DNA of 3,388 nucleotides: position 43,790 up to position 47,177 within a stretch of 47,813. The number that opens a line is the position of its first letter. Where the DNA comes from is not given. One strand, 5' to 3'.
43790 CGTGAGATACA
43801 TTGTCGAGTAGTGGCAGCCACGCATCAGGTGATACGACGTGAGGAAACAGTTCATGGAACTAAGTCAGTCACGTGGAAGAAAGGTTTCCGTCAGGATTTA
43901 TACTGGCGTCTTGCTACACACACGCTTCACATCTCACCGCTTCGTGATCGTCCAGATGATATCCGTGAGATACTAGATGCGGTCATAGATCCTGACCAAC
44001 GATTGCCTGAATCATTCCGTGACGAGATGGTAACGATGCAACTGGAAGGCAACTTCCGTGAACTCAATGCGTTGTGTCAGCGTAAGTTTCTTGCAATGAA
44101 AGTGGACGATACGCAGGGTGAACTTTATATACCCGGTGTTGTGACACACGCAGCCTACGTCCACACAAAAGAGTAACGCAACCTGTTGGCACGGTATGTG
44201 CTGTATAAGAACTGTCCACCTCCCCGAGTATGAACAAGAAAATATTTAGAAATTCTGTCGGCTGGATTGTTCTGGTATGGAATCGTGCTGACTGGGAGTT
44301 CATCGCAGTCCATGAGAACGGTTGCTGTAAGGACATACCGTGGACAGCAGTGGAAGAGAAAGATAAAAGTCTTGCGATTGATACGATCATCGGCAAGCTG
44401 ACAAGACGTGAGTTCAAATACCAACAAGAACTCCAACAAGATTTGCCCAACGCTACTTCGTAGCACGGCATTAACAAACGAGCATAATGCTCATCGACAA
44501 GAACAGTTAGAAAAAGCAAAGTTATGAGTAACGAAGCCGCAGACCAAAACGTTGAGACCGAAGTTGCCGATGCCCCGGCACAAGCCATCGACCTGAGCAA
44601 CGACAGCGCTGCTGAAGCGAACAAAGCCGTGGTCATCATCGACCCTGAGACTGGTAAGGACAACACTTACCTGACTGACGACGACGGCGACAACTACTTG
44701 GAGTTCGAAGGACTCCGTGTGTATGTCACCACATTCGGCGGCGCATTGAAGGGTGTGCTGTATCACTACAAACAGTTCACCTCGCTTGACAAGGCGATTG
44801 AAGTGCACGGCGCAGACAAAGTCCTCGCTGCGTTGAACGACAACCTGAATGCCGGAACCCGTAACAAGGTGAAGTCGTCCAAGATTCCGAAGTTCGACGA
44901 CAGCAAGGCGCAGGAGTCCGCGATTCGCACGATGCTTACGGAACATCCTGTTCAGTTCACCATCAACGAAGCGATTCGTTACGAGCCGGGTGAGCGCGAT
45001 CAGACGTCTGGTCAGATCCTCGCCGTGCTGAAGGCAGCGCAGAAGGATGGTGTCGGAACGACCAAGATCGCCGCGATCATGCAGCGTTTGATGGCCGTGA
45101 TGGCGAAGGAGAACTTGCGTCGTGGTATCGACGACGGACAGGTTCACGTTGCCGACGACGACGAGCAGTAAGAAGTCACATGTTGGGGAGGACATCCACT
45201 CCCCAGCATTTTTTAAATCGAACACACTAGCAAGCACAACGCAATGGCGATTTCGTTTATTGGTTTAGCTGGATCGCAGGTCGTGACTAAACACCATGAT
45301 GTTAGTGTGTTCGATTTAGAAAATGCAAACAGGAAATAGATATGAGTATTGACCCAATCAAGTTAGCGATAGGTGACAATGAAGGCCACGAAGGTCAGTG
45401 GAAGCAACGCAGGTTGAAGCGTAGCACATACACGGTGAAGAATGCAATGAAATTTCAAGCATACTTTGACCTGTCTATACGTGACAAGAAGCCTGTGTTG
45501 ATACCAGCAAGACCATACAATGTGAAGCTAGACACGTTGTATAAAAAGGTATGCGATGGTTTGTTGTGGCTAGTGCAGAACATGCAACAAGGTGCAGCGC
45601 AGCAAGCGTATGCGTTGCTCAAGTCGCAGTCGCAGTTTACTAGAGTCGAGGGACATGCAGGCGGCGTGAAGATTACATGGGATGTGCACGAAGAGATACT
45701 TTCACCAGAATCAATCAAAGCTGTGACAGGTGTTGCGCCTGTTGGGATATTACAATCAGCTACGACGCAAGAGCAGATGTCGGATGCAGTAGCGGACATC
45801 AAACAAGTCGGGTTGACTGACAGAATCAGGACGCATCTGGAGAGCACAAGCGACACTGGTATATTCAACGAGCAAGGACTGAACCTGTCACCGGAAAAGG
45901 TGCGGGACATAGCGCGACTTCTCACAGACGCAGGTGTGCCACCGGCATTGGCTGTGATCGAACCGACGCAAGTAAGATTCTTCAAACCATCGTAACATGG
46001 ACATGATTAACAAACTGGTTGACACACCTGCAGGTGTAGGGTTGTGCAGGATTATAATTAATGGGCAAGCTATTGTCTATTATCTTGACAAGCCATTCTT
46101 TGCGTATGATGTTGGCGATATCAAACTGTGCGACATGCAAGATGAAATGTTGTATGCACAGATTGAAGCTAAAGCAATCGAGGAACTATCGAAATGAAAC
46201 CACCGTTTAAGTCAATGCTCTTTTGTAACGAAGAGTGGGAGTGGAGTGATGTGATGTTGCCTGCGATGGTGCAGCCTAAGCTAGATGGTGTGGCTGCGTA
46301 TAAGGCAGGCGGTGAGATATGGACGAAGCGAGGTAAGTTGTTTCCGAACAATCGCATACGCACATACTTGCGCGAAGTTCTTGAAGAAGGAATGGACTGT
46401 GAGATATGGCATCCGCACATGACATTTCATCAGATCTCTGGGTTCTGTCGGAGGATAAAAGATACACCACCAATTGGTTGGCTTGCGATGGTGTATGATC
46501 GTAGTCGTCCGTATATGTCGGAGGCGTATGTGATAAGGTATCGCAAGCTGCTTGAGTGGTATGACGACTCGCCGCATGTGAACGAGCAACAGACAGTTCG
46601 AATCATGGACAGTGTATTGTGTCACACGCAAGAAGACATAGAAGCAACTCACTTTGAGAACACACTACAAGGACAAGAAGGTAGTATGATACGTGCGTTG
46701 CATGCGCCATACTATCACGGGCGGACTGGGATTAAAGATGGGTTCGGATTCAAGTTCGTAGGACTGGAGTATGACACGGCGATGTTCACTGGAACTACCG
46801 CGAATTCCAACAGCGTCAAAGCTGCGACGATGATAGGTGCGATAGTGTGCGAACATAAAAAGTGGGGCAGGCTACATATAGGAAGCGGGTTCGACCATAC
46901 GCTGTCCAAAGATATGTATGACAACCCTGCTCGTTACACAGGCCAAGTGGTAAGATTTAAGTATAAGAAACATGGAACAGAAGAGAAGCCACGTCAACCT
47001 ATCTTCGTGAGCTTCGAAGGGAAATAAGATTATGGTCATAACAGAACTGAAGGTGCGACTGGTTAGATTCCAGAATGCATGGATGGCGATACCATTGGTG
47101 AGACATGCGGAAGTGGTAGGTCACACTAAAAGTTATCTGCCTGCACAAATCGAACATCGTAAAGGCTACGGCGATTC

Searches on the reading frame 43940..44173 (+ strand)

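Call 88: search_protein_families(library=pfam, max_evalue=10, proteins=[window:43940-44173:+])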
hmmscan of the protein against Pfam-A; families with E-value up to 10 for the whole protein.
seq(78 aa): 2 families
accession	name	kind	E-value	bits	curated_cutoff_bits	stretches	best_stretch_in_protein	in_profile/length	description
PF25601.1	AAA_lid_14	-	0.039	14.2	27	1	2-52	1-59/87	AAA+ ATPase lid domain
PF17489.7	Tnp_22_trimer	-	0.16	12.7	22.2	1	27-41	13-27/43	L1 transposable element trimerization domain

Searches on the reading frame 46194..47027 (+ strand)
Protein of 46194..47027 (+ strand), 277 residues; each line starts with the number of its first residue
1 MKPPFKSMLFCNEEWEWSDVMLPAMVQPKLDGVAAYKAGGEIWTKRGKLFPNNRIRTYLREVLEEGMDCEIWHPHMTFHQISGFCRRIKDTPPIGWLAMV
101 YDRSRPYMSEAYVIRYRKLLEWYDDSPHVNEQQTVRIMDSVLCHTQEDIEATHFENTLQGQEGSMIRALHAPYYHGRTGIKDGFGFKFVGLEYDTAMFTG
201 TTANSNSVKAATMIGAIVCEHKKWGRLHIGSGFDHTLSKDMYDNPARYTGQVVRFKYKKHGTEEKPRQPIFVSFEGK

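Call 51: search_protein_families(library=pfam, max_evalue=0.01, proteins=[window:46194-47027:+])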
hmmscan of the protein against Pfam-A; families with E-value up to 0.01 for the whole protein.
window:46194-47027:+ (277 aa): 1 family
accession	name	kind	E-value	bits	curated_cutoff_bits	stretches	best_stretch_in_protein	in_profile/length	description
PF14743.12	DNA_ligase_OB_2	-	1e-10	41.9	28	1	209-273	5-64/66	DNA ligase OB-like domain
